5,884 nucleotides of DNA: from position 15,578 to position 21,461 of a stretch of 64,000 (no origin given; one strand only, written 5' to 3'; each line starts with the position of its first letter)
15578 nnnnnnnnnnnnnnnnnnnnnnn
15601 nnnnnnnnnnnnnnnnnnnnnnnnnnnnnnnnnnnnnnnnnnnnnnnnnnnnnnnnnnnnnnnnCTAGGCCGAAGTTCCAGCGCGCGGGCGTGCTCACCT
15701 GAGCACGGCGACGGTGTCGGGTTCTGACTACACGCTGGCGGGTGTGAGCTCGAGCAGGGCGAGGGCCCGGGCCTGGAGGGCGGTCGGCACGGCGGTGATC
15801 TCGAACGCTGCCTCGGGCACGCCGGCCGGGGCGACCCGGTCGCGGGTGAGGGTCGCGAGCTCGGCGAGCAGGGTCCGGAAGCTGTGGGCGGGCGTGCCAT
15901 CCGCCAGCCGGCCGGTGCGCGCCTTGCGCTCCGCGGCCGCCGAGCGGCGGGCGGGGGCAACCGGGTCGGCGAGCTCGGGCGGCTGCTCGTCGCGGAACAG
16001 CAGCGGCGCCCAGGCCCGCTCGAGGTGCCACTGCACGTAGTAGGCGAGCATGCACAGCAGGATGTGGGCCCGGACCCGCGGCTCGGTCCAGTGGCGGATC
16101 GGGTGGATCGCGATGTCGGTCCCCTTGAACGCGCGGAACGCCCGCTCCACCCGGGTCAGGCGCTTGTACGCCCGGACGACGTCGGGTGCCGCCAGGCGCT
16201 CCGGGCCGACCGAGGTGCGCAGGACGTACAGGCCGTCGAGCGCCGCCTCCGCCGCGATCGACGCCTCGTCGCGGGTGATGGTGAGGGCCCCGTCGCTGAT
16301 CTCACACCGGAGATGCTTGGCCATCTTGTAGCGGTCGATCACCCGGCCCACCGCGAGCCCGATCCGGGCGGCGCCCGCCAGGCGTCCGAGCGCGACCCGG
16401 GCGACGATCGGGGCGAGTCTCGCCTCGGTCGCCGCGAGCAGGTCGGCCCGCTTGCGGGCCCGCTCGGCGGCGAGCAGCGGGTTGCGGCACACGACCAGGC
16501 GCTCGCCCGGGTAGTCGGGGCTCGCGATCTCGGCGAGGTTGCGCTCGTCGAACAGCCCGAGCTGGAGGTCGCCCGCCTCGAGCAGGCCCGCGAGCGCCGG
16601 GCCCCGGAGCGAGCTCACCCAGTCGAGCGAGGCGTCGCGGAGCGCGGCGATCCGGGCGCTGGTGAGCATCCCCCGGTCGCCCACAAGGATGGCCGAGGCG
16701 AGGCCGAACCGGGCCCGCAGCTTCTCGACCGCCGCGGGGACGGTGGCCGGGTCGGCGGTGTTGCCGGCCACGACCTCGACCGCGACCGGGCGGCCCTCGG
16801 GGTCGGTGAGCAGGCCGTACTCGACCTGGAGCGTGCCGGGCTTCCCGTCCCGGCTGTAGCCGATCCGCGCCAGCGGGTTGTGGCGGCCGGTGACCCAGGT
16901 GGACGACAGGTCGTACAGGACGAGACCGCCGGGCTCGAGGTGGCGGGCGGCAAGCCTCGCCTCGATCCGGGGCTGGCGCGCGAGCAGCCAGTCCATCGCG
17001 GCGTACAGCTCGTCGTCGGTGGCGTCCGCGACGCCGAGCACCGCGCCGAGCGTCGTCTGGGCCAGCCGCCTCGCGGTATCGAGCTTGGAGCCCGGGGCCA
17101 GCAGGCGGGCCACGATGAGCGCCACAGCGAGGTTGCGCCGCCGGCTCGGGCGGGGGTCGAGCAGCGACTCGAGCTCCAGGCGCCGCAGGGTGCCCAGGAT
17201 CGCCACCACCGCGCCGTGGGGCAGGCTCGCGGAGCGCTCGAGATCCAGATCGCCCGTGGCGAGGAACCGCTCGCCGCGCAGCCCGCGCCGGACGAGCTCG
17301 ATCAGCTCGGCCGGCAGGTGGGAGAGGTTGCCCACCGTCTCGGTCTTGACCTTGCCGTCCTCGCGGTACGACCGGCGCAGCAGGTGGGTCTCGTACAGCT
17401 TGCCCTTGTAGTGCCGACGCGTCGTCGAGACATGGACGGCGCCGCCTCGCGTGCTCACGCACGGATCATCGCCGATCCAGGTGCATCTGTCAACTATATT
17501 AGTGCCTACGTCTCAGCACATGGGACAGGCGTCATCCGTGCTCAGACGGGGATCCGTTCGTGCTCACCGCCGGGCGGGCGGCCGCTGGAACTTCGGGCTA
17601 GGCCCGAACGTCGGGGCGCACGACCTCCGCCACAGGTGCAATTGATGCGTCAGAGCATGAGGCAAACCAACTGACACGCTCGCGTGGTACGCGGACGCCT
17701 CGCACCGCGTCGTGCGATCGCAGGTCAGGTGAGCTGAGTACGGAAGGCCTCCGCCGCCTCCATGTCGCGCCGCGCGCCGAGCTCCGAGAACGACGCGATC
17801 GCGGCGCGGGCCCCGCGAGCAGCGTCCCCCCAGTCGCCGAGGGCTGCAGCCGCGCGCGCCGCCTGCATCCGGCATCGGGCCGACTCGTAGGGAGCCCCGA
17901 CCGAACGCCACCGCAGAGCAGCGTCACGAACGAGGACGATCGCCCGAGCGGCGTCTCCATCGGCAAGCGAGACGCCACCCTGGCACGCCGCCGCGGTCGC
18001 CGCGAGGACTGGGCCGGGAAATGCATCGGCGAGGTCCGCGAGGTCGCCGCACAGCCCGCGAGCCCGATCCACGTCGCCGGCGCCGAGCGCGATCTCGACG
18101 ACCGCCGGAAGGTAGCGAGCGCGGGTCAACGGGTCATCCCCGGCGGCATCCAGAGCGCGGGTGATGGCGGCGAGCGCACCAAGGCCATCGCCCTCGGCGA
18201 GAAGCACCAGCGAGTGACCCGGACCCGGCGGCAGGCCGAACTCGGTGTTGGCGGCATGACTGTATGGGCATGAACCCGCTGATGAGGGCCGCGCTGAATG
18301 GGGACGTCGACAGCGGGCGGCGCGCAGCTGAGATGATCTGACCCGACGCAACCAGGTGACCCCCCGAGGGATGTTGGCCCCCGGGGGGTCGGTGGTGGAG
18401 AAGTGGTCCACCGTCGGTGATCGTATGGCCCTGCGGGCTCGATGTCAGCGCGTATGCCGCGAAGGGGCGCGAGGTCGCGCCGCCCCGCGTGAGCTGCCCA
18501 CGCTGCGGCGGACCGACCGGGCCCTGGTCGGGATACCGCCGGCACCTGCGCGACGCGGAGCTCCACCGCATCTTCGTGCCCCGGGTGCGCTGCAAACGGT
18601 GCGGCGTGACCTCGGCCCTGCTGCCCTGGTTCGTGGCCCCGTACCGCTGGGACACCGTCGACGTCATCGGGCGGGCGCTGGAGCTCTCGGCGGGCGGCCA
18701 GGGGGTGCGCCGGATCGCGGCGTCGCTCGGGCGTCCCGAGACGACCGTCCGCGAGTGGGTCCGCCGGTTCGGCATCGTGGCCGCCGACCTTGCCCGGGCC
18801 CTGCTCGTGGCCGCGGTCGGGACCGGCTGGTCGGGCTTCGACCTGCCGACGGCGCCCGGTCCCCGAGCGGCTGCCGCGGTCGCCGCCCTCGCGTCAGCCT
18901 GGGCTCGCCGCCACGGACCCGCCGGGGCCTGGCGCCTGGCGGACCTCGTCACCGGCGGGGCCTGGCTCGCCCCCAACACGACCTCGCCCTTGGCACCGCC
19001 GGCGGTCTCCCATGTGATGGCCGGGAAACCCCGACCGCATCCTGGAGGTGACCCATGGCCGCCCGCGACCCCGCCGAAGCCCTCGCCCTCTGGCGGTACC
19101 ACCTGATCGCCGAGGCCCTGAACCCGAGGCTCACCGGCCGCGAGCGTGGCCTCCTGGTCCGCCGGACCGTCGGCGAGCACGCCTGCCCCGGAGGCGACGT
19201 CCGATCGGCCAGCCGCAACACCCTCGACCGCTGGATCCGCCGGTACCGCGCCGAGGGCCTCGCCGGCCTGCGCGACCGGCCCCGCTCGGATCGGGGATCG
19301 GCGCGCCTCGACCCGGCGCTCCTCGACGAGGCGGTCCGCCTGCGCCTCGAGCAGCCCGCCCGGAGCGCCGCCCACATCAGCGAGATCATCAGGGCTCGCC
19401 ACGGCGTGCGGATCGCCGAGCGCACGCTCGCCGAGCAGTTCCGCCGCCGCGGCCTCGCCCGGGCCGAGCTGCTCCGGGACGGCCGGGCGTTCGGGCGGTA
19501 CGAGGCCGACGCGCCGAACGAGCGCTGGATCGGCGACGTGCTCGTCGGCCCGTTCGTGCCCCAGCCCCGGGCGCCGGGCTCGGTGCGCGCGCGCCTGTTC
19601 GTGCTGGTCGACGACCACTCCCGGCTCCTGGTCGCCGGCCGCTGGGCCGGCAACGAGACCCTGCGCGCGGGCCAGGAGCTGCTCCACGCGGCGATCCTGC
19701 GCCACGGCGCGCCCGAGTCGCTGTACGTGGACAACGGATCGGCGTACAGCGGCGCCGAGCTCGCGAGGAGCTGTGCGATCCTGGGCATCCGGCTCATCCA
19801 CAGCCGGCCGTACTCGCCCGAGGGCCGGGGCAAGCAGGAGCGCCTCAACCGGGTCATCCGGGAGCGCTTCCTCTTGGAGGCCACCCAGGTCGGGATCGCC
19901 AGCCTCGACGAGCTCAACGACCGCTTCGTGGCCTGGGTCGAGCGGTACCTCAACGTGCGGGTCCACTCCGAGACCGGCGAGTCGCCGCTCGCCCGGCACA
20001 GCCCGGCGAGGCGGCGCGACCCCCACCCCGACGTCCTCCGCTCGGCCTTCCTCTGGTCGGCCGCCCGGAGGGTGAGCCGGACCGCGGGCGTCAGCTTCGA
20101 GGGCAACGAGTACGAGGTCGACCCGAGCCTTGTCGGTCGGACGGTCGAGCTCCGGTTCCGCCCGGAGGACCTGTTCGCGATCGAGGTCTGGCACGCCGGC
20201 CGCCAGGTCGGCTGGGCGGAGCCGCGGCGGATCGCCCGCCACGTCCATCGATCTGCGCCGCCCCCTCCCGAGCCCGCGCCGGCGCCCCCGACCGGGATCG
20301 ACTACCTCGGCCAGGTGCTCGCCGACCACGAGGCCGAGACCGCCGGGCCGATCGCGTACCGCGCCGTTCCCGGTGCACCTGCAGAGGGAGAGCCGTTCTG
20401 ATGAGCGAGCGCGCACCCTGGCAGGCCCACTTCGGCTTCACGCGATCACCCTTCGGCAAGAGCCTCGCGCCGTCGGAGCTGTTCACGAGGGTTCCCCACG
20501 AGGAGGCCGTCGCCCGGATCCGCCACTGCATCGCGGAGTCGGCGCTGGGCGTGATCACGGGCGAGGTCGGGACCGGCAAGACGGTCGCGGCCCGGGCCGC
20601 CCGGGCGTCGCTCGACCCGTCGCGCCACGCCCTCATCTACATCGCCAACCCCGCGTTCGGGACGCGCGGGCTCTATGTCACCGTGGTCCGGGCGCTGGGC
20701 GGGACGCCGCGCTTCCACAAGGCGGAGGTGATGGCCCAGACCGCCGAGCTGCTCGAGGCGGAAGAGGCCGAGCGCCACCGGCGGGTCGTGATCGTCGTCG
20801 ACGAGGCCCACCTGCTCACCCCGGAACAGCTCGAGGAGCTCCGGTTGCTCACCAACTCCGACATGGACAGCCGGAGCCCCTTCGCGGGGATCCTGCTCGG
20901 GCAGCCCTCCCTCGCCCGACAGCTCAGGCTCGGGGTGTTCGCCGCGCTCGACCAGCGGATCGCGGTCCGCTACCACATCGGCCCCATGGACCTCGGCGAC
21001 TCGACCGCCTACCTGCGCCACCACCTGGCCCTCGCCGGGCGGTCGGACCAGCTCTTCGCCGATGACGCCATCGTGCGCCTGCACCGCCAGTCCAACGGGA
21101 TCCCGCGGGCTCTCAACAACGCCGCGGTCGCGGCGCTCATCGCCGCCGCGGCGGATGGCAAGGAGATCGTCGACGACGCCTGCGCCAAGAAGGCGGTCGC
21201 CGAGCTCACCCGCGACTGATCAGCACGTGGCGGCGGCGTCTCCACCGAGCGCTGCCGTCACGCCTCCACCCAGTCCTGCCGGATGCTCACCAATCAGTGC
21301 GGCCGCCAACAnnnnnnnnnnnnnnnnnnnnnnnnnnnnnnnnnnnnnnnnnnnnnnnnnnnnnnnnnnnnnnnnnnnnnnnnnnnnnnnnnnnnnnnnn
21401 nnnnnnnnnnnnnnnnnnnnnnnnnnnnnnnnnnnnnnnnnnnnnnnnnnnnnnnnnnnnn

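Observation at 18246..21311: Compact three-gene TG...CA transposon with exactly defined ends and a Zn-finger/HTH accessory gene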

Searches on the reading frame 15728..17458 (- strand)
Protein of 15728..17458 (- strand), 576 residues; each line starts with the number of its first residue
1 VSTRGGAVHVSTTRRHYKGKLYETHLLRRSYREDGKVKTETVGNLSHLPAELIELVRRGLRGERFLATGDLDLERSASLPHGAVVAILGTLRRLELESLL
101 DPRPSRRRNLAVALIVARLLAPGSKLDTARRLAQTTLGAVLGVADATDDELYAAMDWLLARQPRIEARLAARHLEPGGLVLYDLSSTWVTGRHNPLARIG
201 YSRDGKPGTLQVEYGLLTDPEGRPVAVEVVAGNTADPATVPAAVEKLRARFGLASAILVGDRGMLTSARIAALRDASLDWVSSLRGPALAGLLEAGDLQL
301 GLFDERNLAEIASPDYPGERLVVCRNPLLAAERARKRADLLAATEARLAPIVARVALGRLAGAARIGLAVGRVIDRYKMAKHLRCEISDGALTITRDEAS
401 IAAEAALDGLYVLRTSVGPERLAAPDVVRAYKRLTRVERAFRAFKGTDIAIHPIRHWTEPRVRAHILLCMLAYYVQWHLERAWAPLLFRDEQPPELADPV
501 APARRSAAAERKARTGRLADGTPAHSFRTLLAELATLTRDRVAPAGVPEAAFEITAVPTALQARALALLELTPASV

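Call 97: search_protein_families(library=pfam, proteins=[window:15728-17458:-], max_evalue=0.001)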
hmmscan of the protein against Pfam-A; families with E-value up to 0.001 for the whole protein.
window:15728-17458:- (576 aa): 1 family
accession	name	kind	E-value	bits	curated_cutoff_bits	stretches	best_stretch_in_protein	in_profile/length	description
PF01609.27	DDE_Tnp_1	-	3e-12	47.1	23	1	215-473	39-198/200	Transposase DDE domain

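Call 112: search_protein_families(library=ncbifam, proteins=[window:15728-17458:-], max_evalue=0.001)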
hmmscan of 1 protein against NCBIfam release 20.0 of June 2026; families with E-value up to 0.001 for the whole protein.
window:15728-17458:- (576 aa): 2 families
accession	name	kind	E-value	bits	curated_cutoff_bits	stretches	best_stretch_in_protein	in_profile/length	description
NF033559.2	transpos_IS1634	equivalog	4.2e-89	299.8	100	1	40-542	7-455/483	IS1634 family transposase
NF033551.1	transpos_IS1182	equivalog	0.00036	19.5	270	1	217-279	273-336/488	IS1182 family transposase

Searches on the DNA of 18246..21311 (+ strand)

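Call 9: search_dna_similar(query=window:18246-21311:+, collection=plasmids, mode=distant, max_rows=30)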
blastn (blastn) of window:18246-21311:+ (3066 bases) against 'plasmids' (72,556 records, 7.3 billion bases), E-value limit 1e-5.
Records with a match: 47; places in all: 62; records where one place covers at least 80% of the query: 0.
Best place of each record, by identity: 60-80% 47.
By first word of the organism name: Streptomyces 19; Rhodococcus 13; Mycobacterium 6; Nitratidesulfovibrio 4; Pseudonocardia 2; Kitasatospora 1; Candidatus 1; Mycolicibacterium 1.
By predicted mobility (MOB-suite, as given by PLSDB): non-mobilizable 30; mobilizable 17.
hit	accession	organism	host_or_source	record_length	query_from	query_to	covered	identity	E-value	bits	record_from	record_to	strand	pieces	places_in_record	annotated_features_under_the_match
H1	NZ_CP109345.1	Streptomyces sp. NBC_01579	-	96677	1362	2974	49%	66.4%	1e-62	347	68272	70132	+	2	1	DDE-type integrase/transposase/recombinase | AAA family ATPase | hypothetical protein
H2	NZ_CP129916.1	Streptomyces olivoreticuli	Cell culture,soil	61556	1688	2974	38%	66.4%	6e-53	286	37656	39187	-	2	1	AAA family ATPase | hypothetical protein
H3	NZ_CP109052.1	Streptomyces subrutilus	-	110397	1799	2982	39%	64.3%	5e-35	159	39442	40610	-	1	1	AAA family ATPase | DDE-type integrase/transposase/recombinase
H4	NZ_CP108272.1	Streptomyces sp. NBC_00045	-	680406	1799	2824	33%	64.7%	2e-35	160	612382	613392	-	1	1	AAA family ATPase | DDE-type integrase/transposase/recombinase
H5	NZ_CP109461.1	Streptomyces sp. NBC_01454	-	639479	2180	2974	26%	67.1%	6e-53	218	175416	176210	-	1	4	AAA family ATPase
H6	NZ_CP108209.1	Kitasatospora indigofera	-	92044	2250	2965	23%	68.5%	6e-60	242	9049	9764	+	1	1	ExeA family protein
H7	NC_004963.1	Mycobacterium celatum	-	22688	2252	2981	24%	66.6%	1e-42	183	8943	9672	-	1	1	ExeA family protein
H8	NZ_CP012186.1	Pseudonocardia sp. EC080619-01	Apterostigma dentigerum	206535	2250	2940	23%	68.7%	2e-66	263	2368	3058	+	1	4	AAA family ATPase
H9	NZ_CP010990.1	Pseudonocardia sp. EC080625-04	Apterostigma dentigerum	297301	2250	2940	23%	68.7%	2e-66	263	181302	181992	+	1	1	AAA family ATPase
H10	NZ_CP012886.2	Mycobacterium intracellulare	sputum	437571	2250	2981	24%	64.7%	2e-20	110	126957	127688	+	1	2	ExeA family protein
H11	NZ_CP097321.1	Candidatus Mycobacterium methanotrophicum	mixed culture,Cave biofilm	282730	2261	2971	23%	65.8%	3e-32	150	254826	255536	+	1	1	AAA family ATPase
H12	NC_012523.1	Rhodococcus opacus B4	-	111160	2251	2931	22%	66.9%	4e-37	165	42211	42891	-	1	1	AAA family ATPase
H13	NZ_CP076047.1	Rhodococcus sp. USK10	-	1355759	2252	2931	22%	66.7%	7e-34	155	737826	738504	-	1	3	record has no annotation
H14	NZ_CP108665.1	Streptomyces globisporus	-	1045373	2260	2941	22%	65.9%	1e-29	141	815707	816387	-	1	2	record has no annotation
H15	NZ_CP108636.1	Streptomyces sp. NBC_01136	-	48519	2250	2941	23%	64.7%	7e-21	112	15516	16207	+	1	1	AAA family ATPase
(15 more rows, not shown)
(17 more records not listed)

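Call 18: get_annotated_region(hit=H1, flank=3000)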
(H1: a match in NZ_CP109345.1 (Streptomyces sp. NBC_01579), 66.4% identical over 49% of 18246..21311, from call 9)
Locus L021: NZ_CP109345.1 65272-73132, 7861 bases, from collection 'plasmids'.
description: Streptomyces sp. NBC_01579 plasmid unnamed1, complete sequence
organism: Streptomyces sp. NBC_01579 (NCBI taxid 2975885)
taxonomy: Bacteria; Actinomycetota; Actinomycetes; Kitasatosporales; Streptomycetaceae; Streptomyces; Streptomyces sp. NBC 01579
host: -; source: -; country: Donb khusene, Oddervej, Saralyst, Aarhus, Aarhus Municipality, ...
typing (MOB-suite, as given by PLSDB): non-mobilizable; replicon rep_cluster_1879,rep_cluster_1910
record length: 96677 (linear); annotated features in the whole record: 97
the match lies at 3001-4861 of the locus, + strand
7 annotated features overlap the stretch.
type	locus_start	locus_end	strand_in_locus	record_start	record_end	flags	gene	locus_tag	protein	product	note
CDS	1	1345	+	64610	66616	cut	-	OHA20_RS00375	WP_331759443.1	ATP-binding protein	-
CDS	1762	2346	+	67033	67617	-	-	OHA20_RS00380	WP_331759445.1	helix-turn-helix domain-containing protein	-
CDS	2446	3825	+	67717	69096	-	-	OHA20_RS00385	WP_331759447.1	DDE-type integrase/transposase/recombinase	GO:0015074 - DNA integration [Evidence IEA]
CDS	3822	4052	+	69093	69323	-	-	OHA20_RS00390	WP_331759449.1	hypothetical protein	-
CDS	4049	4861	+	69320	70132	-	-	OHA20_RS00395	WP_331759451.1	AAA family ATPase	-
CDS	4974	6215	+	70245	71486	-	-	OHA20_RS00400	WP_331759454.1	sugar ABC transporter substrate-binding protein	-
CDS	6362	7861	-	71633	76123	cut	-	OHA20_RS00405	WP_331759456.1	hypothetical protein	-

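Call 19: get_annotated_region(hit=H7, flank=4000)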
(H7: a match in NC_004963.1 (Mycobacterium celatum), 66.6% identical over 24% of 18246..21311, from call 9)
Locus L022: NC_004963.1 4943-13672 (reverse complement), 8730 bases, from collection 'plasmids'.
description: Mycobacterium celatum plasmid pCLP, complete sequence
organism: Mycobacterium celatum (NCBI taxid 28045)
taxonomy: Bacteria; Actinomycetota; Actinomycetes; Mycobacteriales; Mycobacteriaceae; Mycobacterium; Mycobacterium celatum
host: -; source: -; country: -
typing (MOB-suite, as given by PLSDB): non-mobilizable
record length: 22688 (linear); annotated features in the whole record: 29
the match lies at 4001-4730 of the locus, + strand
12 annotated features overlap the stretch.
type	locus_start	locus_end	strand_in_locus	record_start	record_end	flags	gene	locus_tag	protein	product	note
CDS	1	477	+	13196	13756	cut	-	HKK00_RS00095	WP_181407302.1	hypothetical protein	-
CDS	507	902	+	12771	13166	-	-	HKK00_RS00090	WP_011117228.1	hypothetical protein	-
CDS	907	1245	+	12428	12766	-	-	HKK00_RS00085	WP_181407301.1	hypothetical protein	-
CDS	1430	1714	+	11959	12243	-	-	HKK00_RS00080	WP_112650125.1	hypothetical protein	-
CDS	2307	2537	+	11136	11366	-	-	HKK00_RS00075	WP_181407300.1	hypothetical protein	-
CDS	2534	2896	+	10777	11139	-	-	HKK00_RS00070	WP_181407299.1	hypothetical protein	-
CDS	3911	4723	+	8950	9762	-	-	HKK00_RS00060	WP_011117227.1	ExeA family protein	-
CDS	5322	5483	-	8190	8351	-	-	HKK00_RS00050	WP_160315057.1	hypothetical protein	-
CDS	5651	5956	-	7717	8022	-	-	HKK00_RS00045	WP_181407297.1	hypothetical protein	-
CDS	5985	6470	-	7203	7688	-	-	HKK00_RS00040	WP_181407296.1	hypothetical protein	-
CDS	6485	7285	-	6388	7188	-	-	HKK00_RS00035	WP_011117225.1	hypothetical protein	-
CDS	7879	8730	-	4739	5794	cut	-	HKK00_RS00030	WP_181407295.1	hypothetical protein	-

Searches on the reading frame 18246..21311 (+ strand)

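Call 28: find_homologous_proteins(query=L021:1762-2346:+, max_evalue=0.001)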
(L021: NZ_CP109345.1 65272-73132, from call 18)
Query L021:1762-2346:+ (194 aa): 641 proteins with E <= 0.001 among 8000 candidates; the best 120 are listed.
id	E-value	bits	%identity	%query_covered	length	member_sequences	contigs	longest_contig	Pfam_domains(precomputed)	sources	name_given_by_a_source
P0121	3.5e-119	414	100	100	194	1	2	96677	PF13384.13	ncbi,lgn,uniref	ncbi:helix-turn-helix domain-containing protein [Streptomyces sp. NBC_01579]|uniref:helix-turn-helix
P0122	2.8e-109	382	92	94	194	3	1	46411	PF13384.13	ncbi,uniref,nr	ncbi:helix-turn-helix domain-containing protein [Streptomyces malaysiensis]|uniref:Helix-turn-helix 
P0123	1.8e-108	379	93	94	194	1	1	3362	PF13384.13,PF20020.5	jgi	jgi:Homeodomain-like domain-containing protein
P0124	6.0e-106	371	90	100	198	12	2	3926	PF13384.13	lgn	-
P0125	1.9e-102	359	89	94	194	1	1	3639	PF13384.13,PF20020.5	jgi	jgi:hypothetical protein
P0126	2.5e-102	359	89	100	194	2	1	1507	PF13384.13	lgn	-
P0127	5.0e-102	358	86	100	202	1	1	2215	PF13384.13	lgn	-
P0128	9.8e-101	354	88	93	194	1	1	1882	PF13384.13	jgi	jgi:hypothetical protein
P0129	1.2e-100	353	88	99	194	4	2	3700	PF13384.13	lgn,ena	-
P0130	5.6e-100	351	87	100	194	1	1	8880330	PF13384.13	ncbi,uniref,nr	ncbi:hypothetical protein GFH48_38255 [Streptomyces fagopyri]|uniref:Uncharacterized protein n=1 Tax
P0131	2.2e-98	346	85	94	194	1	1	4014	PF13384.13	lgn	-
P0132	9.7e-98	344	87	97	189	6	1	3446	PF13384.13,PF20020.5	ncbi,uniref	ncbi:helix-turn-helix domain-containing protein [Streptomyces sp. NPDC091215]|uniref:helix-turn-heli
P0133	3.7e-96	339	84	100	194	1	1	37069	PF13384.13,PF20020.5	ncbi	-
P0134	8.1e-96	338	83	100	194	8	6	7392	PF13384.13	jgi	-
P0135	9.4e-87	308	77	98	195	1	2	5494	PF13384.13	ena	-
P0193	4.5e-48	182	53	99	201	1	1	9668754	-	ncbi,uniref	ncbi:hypothetical protein AB5J62_02170 [Amycolatopsis sp. cg5]|uniref:hypothetical protein n=1 Tax=A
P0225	2.3e-46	176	57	99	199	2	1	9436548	-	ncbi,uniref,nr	ncbi:hypothetical protein [Saccharopolyspora pogona]|uniref:hypothetical protein n=1 Tax=Saccharopol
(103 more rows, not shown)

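Call 54: find_encoding_contigs(protein=P0193, flank=5000, max_places=3)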
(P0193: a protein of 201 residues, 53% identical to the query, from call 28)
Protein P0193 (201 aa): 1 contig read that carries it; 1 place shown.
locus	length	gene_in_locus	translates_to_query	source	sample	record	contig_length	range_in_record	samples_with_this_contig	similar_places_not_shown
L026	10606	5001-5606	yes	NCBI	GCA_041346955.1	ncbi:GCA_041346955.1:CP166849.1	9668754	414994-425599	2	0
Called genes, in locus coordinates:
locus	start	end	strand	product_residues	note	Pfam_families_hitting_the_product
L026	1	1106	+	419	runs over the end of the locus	PF02470:MlaD, PF11887:Mce4_CUP1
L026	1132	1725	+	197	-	-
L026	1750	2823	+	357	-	-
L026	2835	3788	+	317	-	PF02810:SEC-C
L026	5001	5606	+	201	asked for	-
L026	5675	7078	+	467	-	PF13384:HTH_23 (weak), PF13518:HTH_28, PF13551:HTH_29 (weak), PF13565:HTH_32, PF00665:rve, PF13683:rve_3 (weak), PF22483:Mu-transpos_C_2 (weak), PF09299:Mu-transpos_C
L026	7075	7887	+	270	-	PF13191:AAA_16 (faint), PF13401:AAA_22, PF09848:SLFN-g3_helicase (weak)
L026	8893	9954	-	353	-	PF01548:DEDD_Tnp_IS110, PF02371:Transposase_20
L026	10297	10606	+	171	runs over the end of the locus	-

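Call 55: find_encoding_contigs(protein=P0225, flank=5000, max_places=3)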
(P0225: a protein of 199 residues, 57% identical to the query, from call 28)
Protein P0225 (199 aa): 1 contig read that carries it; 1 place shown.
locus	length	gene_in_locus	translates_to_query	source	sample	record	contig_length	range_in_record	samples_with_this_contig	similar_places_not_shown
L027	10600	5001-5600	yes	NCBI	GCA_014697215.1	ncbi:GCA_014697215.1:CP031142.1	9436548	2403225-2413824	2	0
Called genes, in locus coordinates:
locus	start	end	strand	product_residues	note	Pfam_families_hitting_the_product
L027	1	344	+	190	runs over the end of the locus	PF00775:Dioxygenase_C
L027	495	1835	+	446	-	PF00206:Lyase_1, PF10397:ADSL_C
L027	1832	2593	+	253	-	PF00561:Abhydrolase_1, PF12146:Hydrolase_4 (weak), PF12697:Abhydrolase_6, PF00561:Abhydrolase_1 (weak)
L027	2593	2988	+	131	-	PF02627:CMD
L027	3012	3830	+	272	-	PF09339:HTH_IclR, PF01614:IclR_C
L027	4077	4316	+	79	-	PF13384:HTH_23, PF13518:HTH_28, PF13551:HTH_29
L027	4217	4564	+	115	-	PF13565:HTH_32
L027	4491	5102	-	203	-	PF12770:CHAT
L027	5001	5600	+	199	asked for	-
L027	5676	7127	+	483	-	PF13384:HTH_23 (faint), PF13518:HTH_28, PF13565:HTH_32, PF00665:rve, PF13683:rve_3 (weak), PF22483:Mu-transpos_C_2 (weak), PF09299:Mu-transpos_C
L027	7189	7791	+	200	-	PF13401:AAA_22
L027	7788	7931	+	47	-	-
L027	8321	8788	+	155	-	-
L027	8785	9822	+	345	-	PF00589:Phage_integrase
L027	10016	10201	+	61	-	-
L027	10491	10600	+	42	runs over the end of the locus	-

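Call 116: list_cluster_members(proteins=[L026:5675-7078:+, L026:7075-7887:+, L027:5676-7127:+, L021:2446-3825:+, L025:5173-6555:+])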
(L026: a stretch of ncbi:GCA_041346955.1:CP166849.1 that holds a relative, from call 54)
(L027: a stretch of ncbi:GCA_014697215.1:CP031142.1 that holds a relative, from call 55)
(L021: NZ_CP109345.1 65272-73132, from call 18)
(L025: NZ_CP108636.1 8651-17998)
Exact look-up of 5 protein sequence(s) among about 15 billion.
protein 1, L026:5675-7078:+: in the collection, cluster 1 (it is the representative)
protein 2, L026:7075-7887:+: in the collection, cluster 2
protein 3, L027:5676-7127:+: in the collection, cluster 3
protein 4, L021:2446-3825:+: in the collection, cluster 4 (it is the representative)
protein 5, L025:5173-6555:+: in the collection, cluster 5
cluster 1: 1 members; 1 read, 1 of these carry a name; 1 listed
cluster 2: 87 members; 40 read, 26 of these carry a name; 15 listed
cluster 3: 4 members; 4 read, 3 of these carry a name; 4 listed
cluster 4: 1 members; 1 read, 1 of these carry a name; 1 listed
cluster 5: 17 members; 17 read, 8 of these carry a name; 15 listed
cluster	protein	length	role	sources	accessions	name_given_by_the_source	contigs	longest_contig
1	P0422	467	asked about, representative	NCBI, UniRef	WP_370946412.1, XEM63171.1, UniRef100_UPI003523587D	DDE-type integrase/transposase/recombinase [Amycolatopsis sp. cg5] | DDE-type integrase/transposase/recombinase n=1 Tax=Amycolatopsis sp. cg5 TaxID=3238802 ...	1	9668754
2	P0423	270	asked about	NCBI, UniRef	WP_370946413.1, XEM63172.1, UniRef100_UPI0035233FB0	ExeA family protein [Amycolatopsis sp. cg5] | ExeA family protein n=1 Tax=Amycolatopsis sp. cg5 TaxID=3238802 RepID=UPI0035233FB0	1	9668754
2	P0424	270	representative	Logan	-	-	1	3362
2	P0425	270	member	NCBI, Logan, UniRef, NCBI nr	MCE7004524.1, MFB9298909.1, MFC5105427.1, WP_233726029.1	ExeA family protein [Kibdelosporangium philippinense] | ExeA family protein n=1 Tax=Kibdelosporangium philippinense TaxID=211113 ...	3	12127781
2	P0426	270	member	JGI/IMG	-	type II secretory pathway predicted ATPase ExeA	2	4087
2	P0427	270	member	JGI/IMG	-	type II secretory pathway predicted ATPase ExeA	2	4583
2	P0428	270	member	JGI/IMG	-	type II secretory pathway predicted ATPase ExeA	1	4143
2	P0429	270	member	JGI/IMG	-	type II secretory pathway predicted ATPase ExeA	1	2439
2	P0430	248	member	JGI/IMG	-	type II secretory pathway predicted ATPase ExeA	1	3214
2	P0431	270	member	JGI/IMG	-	type II secretory pathway predicted ATPase ExeA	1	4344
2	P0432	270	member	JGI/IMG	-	type II secretory pathway predicted ATPase ExeA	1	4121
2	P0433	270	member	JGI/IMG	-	type II secretory pathway predicted ATPase ExeA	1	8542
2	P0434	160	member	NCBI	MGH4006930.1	MAG: ExeA family protein [Pseudonocardiaceae bacterium]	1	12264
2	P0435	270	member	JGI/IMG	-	type II secretory pathway predicted ATPase ExeA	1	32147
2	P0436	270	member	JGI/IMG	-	type II secretory pathway predicted ATPase ExeA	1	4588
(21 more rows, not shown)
